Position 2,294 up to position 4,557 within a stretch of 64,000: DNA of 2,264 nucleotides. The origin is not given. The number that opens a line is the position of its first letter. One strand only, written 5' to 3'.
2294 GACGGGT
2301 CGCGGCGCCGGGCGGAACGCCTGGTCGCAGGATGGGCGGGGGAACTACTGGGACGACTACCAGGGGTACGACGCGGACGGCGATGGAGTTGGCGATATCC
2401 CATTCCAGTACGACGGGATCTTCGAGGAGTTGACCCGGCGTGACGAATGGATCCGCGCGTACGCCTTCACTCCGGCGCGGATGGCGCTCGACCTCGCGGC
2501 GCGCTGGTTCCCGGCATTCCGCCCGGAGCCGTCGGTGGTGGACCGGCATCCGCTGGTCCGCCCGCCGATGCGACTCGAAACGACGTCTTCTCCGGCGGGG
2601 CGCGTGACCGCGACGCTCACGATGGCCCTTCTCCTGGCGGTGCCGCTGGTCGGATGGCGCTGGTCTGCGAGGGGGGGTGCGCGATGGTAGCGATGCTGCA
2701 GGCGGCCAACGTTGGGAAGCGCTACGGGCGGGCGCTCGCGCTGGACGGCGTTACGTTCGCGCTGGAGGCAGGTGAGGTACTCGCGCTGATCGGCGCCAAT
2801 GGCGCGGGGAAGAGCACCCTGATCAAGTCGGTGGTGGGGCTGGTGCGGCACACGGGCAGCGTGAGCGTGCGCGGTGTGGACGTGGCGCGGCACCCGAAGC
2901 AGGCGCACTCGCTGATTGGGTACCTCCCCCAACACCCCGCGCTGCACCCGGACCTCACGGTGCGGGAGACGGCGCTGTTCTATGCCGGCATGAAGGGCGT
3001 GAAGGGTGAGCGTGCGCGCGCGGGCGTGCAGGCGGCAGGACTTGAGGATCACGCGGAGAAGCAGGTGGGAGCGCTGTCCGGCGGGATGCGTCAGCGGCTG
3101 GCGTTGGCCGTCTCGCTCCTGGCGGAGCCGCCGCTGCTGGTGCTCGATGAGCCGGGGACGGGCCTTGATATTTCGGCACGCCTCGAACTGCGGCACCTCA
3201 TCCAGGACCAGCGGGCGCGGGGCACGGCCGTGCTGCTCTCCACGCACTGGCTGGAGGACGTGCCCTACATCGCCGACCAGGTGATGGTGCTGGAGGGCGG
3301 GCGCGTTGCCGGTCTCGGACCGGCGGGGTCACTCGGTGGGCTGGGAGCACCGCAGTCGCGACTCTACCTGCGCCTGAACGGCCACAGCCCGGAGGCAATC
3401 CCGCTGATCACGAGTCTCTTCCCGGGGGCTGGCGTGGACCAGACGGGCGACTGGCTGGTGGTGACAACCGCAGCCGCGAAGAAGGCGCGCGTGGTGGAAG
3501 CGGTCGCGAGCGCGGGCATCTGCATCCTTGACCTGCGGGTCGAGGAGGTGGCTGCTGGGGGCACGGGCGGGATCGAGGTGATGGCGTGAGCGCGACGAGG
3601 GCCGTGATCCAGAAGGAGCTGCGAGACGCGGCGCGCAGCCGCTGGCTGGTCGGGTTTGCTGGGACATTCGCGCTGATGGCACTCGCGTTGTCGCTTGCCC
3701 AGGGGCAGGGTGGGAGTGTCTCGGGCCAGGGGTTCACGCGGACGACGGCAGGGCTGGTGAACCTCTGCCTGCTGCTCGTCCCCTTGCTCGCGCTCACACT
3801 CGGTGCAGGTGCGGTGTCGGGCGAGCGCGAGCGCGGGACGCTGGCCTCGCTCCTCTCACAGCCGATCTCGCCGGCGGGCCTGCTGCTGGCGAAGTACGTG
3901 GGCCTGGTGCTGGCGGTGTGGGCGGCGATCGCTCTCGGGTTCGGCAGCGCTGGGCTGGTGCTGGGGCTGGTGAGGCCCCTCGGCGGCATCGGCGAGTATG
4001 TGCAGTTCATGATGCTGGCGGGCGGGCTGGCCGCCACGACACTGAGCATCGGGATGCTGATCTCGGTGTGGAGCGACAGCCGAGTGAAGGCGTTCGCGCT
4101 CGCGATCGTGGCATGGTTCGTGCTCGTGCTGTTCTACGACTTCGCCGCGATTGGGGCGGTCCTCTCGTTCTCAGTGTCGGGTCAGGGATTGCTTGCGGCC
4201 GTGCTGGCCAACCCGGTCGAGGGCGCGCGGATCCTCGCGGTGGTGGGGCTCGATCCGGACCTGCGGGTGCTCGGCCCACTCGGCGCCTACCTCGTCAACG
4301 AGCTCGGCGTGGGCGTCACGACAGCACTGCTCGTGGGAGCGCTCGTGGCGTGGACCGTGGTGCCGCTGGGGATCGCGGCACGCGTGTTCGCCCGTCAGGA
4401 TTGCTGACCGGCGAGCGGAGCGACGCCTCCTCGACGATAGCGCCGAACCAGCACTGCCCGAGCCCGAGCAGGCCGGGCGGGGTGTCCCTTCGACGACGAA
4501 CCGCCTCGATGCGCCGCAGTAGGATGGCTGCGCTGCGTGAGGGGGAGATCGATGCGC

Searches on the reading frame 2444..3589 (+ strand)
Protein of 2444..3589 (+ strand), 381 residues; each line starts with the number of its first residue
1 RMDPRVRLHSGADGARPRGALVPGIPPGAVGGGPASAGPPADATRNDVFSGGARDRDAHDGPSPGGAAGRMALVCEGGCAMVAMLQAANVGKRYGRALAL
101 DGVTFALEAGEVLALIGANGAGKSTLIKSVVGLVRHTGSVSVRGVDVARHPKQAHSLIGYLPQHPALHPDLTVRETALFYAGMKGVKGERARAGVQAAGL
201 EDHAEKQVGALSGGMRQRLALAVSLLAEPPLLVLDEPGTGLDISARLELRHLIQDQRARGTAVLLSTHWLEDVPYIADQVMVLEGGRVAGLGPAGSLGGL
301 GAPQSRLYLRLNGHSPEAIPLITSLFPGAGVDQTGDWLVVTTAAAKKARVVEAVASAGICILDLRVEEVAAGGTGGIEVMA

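Call 81: search_protein_families(library=pfam, proteins=[window:2444-3589:+])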
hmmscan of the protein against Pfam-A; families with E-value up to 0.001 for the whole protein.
window:2444-3589:+ (381 aa): 4 families
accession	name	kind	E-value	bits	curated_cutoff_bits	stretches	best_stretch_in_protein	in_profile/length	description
PF00005.33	ABC_tran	-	6.1e-31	108.3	25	1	100-237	1-135/137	ABC transporter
PF13304.12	AAA_21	-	3e-13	51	27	1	210-268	237-298/304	AAA domain, putative AbiEii toxin, Type IV TA system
PF02463.25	SMC_N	-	0.00023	21.1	40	0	112-130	26-44/220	RecF/RecN/SMC N terminal domain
PF13555.12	AAA_29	-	0.00084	19.5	27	0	101-128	13-40/61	P-loop containing region of AAA domain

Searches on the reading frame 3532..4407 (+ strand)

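Call 81: search_protein_families(library=pfam, proteins=[window:3532-4407:+])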
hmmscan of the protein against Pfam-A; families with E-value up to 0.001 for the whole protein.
window:3532-4407:+ (291 aa): 4 families
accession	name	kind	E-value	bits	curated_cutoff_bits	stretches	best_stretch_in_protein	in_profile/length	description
PF12679.13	ABC2_membrane_2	-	6.9e-30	104.7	27.2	1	24-290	2-282/283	ABC-2 family transporter protein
PF12730.13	ABC2_membrane_4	-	1.1e-09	38.9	27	1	35-196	11-177/179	ABC-2 family transporter protein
PF12698.13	ABC2_membrane_3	-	4.7e-05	23.1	31.6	1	75-202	164-286/347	ABC-2 family transporter protein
PF13346.12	ABC2_membrane_5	-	0.00013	22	25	1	77-207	37-169/205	ABC-2 family transporter protein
